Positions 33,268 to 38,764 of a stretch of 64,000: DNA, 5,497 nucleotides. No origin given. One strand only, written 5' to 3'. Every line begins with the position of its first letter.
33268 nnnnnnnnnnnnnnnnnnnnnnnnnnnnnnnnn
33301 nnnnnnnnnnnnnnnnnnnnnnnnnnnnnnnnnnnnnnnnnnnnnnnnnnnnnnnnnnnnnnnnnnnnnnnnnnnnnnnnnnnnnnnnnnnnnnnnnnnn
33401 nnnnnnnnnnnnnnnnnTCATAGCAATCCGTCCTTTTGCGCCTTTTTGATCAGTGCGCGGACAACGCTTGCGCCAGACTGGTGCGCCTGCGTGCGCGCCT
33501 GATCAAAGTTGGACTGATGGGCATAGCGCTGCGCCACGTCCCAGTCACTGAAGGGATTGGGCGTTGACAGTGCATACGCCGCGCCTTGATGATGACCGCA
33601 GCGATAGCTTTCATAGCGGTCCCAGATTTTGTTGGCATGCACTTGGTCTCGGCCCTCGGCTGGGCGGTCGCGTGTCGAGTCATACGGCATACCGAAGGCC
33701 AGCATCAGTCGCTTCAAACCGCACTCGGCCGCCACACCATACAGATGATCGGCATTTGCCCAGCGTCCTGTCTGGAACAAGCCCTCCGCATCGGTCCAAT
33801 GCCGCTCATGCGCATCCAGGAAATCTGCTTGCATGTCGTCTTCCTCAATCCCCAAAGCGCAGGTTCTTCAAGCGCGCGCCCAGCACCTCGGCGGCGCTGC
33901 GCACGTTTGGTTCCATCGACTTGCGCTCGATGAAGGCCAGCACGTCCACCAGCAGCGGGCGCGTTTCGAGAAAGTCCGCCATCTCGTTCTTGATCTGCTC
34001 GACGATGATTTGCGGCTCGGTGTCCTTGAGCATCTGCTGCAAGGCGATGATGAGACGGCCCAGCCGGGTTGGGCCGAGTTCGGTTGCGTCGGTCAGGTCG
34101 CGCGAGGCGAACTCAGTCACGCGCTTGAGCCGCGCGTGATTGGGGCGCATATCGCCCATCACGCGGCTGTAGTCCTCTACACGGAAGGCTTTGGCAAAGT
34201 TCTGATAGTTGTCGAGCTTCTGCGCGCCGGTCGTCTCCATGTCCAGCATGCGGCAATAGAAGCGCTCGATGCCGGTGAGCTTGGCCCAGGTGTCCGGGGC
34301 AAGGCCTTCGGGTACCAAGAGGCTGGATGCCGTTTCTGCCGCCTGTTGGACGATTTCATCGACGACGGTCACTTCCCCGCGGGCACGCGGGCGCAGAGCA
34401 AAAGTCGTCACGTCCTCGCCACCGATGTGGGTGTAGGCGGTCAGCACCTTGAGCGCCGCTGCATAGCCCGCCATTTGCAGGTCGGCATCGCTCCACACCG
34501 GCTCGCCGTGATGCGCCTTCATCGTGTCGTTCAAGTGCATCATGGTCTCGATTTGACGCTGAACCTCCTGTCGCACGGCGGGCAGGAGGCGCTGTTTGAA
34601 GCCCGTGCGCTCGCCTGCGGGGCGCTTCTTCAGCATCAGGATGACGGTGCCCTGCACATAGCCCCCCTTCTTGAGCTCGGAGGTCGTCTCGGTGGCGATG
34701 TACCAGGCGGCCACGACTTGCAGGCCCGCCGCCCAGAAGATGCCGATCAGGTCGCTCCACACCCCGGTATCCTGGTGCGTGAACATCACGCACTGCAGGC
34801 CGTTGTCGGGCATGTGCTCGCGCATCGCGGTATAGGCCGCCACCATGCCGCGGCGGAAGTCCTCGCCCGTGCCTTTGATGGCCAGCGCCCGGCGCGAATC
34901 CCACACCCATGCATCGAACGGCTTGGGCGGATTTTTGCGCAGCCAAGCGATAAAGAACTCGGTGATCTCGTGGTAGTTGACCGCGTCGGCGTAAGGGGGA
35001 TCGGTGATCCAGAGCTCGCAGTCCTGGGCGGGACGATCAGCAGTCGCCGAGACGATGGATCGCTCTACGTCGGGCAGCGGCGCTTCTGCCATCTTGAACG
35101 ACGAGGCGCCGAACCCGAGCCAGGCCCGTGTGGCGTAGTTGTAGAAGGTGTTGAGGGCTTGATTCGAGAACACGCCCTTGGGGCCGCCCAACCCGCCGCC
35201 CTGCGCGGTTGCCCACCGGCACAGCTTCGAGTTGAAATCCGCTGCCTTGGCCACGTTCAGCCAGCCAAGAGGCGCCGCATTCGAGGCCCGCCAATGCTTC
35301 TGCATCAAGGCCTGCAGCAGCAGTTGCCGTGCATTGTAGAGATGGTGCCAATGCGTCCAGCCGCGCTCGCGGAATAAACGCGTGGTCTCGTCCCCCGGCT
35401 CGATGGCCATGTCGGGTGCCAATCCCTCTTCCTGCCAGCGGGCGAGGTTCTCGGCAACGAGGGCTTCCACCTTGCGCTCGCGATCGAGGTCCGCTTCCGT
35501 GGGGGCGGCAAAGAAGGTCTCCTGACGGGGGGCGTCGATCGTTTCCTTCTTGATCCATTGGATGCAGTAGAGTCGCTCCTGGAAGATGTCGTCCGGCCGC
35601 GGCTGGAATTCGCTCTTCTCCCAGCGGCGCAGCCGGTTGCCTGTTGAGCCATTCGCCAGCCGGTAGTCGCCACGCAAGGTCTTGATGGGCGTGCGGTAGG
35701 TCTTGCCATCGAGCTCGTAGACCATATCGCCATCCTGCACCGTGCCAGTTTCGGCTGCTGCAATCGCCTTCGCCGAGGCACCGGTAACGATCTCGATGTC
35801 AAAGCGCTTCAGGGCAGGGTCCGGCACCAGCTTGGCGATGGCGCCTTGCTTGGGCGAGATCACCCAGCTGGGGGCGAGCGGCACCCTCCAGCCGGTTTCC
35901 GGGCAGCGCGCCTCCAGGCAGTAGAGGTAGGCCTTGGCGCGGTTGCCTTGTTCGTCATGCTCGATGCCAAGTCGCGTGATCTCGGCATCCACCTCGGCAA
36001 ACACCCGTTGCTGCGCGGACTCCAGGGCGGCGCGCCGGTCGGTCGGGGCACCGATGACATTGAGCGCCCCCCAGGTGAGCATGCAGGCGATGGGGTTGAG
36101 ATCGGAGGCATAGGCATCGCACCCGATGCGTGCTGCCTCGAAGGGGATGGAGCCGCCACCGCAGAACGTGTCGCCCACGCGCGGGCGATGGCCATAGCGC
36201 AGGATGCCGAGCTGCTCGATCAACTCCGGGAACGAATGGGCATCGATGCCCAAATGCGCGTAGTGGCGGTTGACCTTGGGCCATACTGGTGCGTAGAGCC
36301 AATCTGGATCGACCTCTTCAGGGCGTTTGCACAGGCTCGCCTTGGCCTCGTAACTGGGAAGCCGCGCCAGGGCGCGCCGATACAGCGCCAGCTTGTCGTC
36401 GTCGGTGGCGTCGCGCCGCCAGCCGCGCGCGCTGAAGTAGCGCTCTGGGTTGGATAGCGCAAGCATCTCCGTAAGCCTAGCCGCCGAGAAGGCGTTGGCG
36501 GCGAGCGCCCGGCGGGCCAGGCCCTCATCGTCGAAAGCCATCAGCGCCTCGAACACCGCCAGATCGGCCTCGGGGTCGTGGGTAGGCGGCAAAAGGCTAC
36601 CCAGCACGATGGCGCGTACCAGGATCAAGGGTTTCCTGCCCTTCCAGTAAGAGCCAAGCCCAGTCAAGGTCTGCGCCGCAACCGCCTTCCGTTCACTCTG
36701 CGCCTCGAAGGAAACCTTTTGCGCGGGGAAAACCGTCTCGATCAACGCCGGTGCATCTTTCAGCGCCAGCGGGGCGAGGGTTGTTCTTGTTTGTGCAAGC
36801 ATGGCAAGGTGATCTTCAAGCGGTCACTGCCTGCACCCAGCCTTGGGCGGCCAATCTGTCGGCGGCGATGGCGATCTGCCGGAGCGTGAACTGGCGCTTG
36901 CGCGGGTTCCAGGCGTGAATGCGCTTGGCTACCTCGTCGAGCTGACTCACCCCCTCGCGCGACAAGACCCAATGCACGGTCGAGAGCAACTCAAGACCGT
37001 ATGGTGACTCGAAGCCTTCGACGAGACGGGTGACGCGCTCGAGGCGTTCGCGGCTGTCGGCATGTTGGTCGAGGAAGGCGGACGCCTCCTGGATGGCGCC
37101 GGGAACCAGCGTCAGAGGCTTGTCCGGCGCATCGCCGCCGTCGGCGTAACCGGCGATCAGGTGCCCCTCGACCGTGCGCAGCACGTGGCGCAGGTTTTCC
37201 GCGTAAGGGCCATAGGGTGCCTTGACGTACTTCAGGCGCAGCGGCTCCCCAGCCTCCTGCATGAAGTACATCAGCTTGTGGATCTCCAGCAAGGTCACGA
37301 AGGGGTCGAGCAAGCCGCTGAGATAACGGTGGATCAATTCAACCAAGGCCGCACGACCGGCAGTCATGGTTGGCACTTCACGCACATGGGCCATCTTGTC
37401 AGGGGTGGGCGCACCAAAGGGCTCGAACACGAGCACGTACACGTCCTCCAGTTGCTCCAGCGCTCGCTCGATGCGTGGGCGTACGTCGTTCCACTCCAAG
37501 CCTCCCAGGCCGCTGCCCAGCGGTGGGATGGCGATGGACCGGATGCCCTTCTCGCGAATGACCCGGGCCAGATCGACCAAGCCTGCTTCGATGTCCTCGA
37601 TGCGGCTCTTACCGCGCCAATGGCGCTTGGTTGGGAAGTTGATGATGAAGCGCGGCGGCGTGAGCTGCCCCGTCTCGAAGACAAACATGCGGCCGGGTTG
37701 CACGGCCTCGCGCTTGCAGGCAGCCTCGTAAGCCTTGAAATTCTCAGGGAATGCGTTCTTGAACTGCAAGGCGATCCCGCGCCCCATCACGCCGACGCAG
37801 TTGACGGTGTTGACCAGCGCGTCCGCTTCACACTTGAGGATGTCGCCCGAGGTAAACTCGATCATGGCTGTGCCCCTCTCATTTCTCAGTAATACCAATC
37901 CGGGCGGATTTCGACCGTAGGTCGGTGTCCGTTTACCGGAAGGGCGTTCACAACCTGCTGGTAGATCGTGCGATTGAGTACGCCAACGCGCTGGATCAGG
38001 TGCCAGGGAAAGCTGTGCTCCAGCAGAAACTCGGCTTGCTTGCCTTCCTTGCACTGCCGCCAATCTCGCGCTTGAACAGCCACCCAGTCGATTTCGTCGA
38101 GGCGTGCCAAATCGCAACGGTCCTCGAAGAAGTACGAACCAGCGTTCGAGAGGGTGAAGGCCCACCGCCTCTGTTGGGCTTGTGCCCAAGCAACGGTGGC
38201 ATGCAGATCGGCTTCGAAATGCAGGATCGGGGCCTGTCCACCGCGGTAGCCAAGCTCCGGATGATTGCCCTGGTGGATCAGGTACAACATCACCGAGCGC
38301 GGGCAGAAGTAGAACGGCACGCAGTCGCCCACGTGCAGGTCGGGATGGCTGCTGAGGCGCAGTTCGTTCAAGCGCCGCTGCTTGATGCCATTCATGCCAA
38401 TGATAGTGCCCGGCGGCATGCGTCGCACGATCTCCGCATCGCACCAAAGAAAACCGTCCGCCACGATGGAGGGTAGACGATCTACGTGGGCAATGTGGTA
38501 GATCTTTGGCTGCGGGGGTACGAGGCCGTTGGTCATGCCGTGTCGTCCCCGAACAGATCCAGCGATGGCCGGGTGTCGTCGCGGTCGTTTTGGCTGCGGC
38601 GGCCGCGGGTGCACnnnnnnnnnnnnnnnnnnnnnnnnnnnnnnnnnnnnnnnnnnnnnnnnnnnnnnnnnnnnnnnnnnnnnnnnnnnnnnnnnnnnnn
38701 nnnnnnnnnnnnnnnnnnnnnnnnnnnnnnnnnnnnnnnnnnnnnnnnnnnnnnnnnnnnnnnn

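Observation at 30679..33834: Candidate undescribed defence module: HEPN-like + KGGVGR ParA-like ATPase + STAND-like NTPase, inserted inside a restriction-like operon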

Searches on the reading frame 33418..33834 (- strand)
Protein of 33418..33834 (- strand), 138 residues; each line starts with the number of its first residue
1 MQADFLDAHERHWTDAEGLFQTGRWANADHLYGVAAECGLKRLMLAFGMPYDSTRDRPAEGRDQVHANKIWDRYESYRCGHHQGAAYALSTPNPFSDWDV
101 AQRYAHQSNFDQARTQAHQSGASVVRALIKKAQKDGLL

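Call 4: search_protein_families(library=padloc, proteins=[window:33418-33834:-], max_evalue=0.01)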
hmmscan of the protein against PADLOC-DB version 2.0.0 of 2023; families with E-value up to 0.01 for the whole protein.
window:33418-33834:- (138 aa): 2 families
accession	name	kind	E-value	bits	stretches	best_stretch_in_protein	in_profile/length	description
PDLC04558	PDC-M28A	-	3.2e-57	190.9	1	1-137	1-137/138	-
PDLC04557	PDC-M28A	-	1.3e-11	42.7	1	4-138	41-181/181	-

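Call 5: search_protein_families(library=pfam, proteins=[window:33418-33834:-], max_evalue=0.01)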
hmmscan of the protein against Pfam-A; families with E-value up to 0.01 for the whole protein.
window:33418-33834:- (138 aa): 0 families

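Call 20: find_homologous_proteins(query=window:33418-33834:-)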
Query window:33418-33834:- (138 aa): 839 proteins with E <= 0.001 among 843 candidates; the best 120 are listed.
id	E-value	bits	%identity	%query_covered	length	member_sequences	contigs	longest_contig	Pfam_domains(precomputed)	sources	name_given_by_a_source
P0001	1.1e-90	319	100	100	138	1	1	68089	-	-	-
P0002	2.6e-72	259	78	100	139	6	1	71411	-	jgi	-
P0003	3.2e-72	259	80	100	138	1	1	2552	-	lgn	-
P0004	3.3e-72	259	80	100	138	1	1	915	-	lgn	-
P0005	1.2e-70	254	76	100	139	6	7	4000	-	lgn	-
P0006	1.7e-70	253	76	100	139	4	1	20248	-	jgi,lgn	jgi:hypothetical protein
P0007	6.4e-70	251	78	100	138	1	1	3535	-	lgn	-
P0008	2.2e-69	250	77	100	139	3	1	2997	-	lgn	-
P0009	3.9e-69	249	77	100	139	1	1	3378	-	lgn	-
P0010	8.7e-69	248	77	100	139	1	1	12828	-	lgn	-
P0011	9.4e-69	248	78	100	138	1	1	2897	-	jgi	-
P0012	4.3e-68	245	75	100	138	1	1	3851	-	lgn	-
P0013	5.2e-68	245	78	100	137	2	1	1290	-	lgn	-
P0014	8.6e-68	244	75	100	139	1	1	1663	-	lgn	-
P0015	1.8e-67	243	73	100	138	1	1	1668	-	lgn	-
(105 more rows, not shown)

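Call 33: predict_structure(alignment_id=A1)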
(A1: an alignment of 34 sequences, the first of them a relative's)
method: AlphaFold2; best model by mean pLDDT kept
length: 138 residues; sequences in the alignment: 34
mean_pLDDT: 88.4   pTM: 0.85
mean pLDDT of the five models: 88.4, 87.8, 87.4, 86.5, 83.9
residues with pLDDT >= 90: 90; 70-90: 36; 50-70: 10; < 50: 2
segments of 3 or more residues with pLDDT < 50: none
pLDDT, mean of each block of 10 residues (from residue 1): 66 96 93 94 94 90 88 92 90 84 71 93 96 94
secondary structure, 60 per line:
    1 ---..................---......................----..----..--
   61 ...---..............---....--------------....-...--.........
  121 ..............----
elements in order: H4-21 H25-46 H67-80 H84-87 H102-105 H112-134

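Call 37: fold_search(model_id=the predicted structure, library=pdb)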
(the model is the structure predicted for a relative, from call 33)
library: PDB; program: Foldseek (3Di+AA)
matches with E <= 10: 143; with E <= 0.001: 0
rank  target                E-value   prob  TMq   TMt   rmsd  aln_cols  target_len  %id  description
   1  1ufb_A                4.0e-02  1.00  0.49  0.53   8.9       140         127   19  Crystal structure of TT1696 from Thermus thermophilus HB8 (released 2003-11-28)
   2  2q00_A                9.9e-02  0.99  0.52  0.59   5.7       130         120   14  Crystal structure of the P95883_SULSO protein from Sulfolobus solfataricus. NESG target SsR10. (released 2007-05-29)
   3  1wol                  1.1e-01  0.99  0.51  0.57   9.0       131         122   15  Crystal Structure of ST0689, an archaeal HEPN homologue (released 2005-11-22)
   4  1o3u                  1.6e-01  0.96  0.48  0.54   7.5       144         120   10  Crystal structure of an hepn domain protein (tm0613) from thermotoga maritima at 1.75 A resolution (released 2003-04-22)
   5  2q00_B                4.4e-01  0.96  0.56  0.62   5.3       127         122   17  Crystal structure of the P95883_SULSO protein from Sulfolobus solfataricus. NESG target SsR10. (released 2007-05-29)
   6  2hsb                  4.6e-01  0.96  0.55  0.59   4.8       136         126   13  Crystal structure of a hepn domain containing protein (af_0298) from archaeoglobus fulgidus at 1.95 A resolution (released 2006-08-15)
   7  3o10_A                5.7e-01  0.82  0.53  0.52   8.4       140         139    8  Crystal structure of the HEPN domain from human sacsin (released 2011-03-30)
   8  3o10_C                7.8e-01  0.84  0.57  0.58   8.2       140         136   11  Crystal structure of the HEPN domain from human sacsin (released 2011-03-30)
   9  8pw5_p                9.2e-01  0.41  0.39  0.24   9.8       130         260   11  CS respirasome from murine liver (released 2024-04-24)
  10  2ns8_D                1.1e+00  0.10  0.24  0.18  13.1       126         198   14  How an in vitro selected peptide mimics the antibiotic tetracycline to induce TET repressor (released 2007-07-24)
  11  4n3z_A                1.3e+00  0.08  0.25  0.16  17.4       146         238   12  Crystal structure of Rabex-5delta and Rabaptin-5C21 complex (released 2014-07-23)
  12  3o10_D                1.3e+00  0.66  0.51  0.52   5.5       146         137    7  Crystal structure of the HEPN domain from human sacsin (released 2011-03-30)
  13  8zo8_C3               1.6e+00  0.30  0.40  0.24   9.9       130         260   13  Respirasome open state 3 in presence of metformin (SC-MetO3) (released 2025-11-19)
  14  9tav_A                1.6e+00  0.13  0.32  0.34   8.8       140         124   14  De novo photoenzyme photoABLE2 in complex with substrate (released 2026-03-25)
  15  9min_I                1.7e+00  0.18  0.36  0.38   7.5       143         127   12  Structure of a designed minibinder to NYESO1-A*02:01 (released 2025-08-06)
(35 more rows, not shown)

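Call 63: search_protein_families(library=pfam, proteins=[window:33418-33834:-], max_evalue=10)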
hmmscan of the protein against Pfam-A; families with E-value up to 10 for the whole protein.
window:33418-33834:- (138 aa): 1 family
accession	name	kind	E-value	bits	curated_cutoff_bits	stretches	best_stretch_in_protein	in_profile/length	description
PF18728.6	HEPN_AbiV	-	0.15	12.6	27.1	1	8-82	12-78/155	AbiV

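Call 72: search_protein_representatives(alignment_id=A1)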
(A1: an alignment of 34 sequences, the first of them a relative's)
Query: 34 sequences, 138 profile positions. Proteins with E-value up to 0.001 (for the whole library): 830; up to 1e-10: 461; up to 1e-30: 60. The best 150 are listed.
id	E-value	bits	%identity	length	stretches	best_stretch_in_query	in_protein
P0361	4.3e-61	221.1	-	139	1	1-138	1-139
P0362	6.4e-60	217.3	-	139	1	1-138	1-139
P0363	3.7e-53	195.4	-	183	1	1-137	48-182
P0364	3.4e-48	179.3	-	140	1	1-138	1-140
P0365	1.6e-47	177.2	-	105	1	34-138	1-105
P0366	2.6e-46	173.2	-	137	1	1-138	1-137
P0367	9.7e-46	171.4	-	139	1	1-137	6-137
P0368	3.7e-44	166.3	-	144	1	3-138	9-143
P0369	5.9e-44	165.6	-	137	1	1-138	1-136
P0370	1.8e-43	164.1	-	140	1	3-135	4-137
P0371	5.1e-43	162.6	-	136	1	1-138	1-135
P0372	6.1e-43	162.3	-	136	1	1-138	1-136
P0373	6.1e-42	159.1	-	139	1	1-136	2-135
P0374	2.4e-41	157.2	-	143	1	1-138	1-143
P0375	4.4e-41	156.3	-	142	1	1-138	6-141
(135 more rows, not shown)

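Call 74: search_protein_families(library=pfam, alignment_id=A7, max_evalue=0.1)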
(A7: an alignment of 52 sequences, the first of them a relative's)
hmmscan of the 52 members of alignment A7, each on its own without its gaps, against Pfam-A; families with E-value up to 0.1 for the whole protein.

A. member 1, P0001 (138 aa): 0 families

B. families by the number of members that match (of 52 scanned): 12 families
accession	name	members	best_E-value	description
PF18728.6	HEPN_AbiV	21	5.2e-05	AbiV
PF05168.19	HEPN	3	0.0037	HEPN domain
PF02661.23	Fic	1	1.5e-16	Fic/DOC family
PF09210.16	BE_C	1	0.03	1,4-alpha-glucan branching enzyme, C-terminal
PF12268.13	DUF3612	1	0.031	Protein of unknown function (DUF3612)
PF14559.12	TPR_19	1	0.045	Tetratricopeptide repeat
PF14346.11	DUF4398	1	0.061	Domain of unknown function (DUF4398)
PF13776.11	DUF4172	1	0.07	Domain of unknown function (DUF4172)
PF19237.4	DUF5889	1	0.072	Family of unknown function (DUF5889)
PF06294.16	CH_2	1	0.078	CH-like domain in sperm protein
PF04212.24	MIT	1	0.083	MIT (microtubule interacting and transport) domain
PF07432.18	Hc1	1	0.094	Histone H1-like protein Hc1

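Call 75: search_solved_structures(query=A7, max_evalue=10, show_alignments=2)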
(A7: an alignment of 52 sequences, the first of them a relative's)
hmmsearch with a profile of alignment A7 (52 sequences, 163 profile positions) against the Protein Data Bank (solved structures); distinct sequences matched with E-value up to 10: 5.
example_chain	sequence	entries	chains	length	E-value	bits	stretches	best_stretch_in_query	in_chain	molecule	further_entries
8zed_A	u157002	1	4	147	0.36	13.7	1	52-98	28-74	AtoB aldolase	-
9jlm_A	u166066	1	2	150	0.38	13.6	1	52-98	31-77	AtoB aldolase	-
8zec_A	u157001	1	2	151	0.38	13.6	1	52-98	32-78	Crystal structure of aldolase AtoB complex with substrate analogue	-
7unr_t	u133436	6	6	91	0.43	13.5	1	70-153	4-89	30S ribosomal protein S20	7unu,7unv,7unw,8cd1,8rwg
8wkc_A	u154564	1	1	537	1.2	12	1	91-131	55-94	Putative monooxygenase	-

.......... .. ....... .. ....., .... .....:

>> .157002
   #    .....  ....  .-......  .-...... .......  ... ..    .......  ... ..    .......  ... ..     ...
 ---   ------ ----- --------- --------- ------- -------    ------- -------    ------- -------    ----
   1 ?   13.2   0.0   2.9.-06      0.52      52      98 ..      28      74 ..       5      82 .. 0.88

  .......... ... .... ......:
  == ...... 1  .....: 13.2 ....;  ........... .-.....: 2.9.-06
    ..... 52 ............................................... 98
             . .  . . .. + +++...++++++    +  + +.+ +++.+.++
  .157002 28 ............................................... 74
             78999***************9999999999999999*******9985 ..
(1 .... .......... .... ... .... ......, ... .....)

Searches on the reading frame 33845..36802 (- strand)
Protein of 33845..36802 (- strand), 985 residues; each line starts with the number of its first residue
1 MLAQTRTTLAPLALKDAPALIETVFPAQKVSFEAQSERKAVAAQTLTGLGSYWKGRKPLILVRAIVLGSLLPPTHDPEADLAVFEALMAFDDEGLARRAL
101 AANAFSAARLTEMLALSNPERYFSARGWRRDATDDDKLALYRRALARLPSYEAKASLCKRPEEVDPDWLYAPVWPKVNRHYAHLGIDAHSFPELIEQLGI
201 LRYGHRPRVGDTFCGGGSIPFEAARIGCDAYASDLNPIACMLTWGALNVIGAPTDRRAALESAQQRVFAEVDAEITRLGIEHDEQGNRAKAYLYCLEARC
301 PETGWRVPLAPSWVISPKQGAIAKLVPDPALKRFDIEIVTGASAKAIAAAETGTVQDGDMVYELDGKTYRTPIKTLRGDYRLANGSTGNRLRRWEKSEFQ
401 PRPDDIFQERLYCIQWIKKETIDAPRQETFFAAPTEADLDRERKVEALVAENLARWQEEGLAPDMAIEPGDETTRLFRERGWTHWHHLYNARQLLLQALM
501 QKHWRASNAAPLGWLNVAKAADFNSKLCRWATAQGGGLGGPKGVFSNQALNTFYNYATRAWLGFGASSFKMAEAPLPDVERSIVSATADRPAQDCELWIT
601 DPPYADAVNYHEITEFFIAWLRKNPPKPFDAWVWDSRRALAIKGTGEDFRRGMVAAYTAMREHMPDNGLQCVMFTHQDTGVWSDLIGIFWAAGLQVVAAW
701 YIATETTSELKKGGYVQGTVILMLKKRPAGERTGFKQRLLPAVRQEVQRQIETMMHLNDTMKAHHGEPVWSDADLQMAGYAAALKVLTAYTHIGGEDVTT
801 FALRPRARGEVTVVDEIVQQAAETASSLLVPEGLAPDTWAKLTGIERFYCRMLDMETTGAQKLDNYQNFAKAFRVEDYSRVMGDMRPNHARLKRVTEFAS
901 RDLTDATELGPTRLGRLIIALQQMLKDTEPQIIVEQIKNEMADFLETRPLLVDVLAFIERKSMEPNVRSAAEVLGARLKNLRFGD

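Call 4: search_protein_families(library=padloc, proteins=[window:33845-36802:-], max_evalue=0.01)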
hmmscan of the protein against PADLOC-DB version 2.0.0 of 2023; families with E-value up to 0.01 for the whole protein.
window:33845-36802:- (985 aa): 12 families
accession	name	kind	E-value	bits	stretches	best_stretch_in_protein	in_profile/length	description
PDLC02189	DUF1156_MTase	-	0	1406.4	1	8-982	2-943/944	-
PDLC03314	MTase_II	-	4.3e-268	890.2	1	8-961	2-913/944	Type II methyltransferase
PDLC00660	HmaB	-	5.2e-21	72.3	2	207-243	140-176/967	DNA-adenine methylase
PDLC00661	HmaB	-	2.1e-20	70.2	2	207-247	139-179/973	DNA-adenine methylase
PDLC03352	MTase_II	-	4.5e-15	52.6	2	652-721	664-735/1023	Type II methyltransferase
PDLC03233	MTase_II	-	2.3e-13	47.6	1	202-331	118-252/731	Type II methyltransferase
PDLC02541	PglX|PglXI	-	3.3e-07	26.8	1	454-697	349-590/919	PglXI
PDLC03312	MTase_II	-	4e-05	19.5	0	209-304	818-910/1344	Type II methyltransferase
PDLC03364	MTase_II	-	6.7e-05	20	1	207-248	60-101/380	Type II methyltransferase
PDLC03367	MTase_II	-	9.3e-05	18.9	0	210-243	46-79/633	Type II methyltransferase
PDLC03322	MTase_II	-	0.0005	17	1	208-283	67-133/446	Type II methyltransferase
PDLC03325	MTase_II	-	0.0038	14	0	209-251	95-137/426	Type II methyltransferase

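Call 5: search_protein_families(library=pfam, proteins=[window:33845-36802:-], max_evalue=0.01)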
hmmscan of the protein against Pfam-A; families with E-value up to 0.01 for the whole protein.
window:33845-36802:- (985 aa): 1 family
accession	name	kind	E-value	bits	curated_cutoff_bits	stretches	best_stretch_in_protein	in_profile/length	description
PF06634.17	DUF1156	-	1.1e-17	64.3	24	1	24-82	1-68/73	Protein of unknown function (DUF1156)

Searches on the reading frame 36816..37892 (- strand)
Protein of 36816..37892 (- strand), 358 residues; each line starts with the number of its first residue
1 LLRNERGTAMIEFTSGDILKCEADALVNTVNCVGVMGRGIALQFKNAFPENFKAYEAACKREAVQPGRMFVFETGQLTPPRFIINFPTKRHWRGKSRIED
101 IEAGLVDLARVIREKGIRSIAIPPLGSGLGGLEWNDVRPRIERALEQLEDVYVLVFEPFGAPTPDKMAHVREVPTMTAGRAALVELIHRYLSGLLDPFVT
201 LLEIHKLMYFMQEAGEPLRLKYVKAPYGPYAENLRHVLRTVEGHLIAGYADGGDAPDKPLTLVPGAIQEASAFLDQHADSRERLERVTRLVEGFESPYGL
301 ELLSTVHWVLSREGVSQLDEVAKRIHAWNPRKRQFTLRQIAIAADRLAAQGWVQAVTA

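Call 4: search_protein_families(library=padloc, proteins=[window:36816-37892:-], max_evalue=0.01)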
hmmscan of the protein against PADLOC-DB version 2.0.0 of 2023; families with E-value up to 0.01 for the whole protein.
window:36816-37892:- (358 aa): 1 family
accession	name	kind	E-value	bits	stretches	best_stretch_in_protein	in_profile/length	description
PDLC02990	DarG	-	3.2e-141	468.6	1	10-350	1-328/329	-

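Call 5: search_protein_families(library=pfam, proteins=[window:36816-37892:-], max_evalue=0.01)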
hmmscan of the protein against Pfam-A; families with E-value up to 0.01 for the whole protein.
window:36816-37892:- (358 aa): 1 family
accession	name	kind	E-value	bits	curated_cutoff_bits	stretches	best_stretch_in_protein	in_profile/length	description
PF01661.27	Macro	-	6.6e-27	94.2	22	1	27-139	1-116/118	Macro domain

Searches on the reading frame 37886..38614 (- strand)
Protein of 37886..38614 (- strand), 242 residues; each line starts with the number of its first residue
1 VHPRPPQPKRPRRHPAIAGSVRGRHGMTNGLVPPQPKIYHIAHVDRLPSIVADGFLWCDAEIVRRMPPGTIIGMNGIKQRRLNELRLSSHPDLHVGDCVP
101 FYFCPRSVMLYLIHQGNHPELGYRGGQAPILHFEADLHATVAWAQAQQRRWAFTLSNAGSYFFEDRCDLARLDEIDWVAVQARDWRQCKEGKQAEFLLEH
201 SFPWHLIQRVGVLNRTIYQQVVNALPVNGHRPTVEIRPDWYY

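Call 4: search_protein_families(library=padloc, proteins=[window:37886-38614:-], max_evalue=0.01)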
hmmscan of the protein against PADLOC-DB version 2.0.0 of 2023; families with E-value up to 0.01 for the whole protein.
window:37886-38614:- (242 aa): 1 family
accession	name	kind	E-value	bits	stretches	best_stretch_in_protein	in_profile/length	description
PDLC02991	DarT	-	5.8e-67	223.3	1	31-242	5-196/196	-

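Call 5: search_protein_families(library=pfam, proteins=[window:37886-38614:-], max_evalue=0.01)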
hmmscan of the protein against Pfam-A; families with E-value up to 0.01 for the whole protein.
window:37886-38614:- (242 aa): 1 family
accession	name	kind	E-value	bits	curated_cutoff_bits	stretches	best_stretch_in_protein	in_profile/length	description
PF14487.12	DarT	-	1.7e-63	214.4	22.5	1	39-242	1-201/201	ssDNA thymidine ADP-ribosyltransferase, DarT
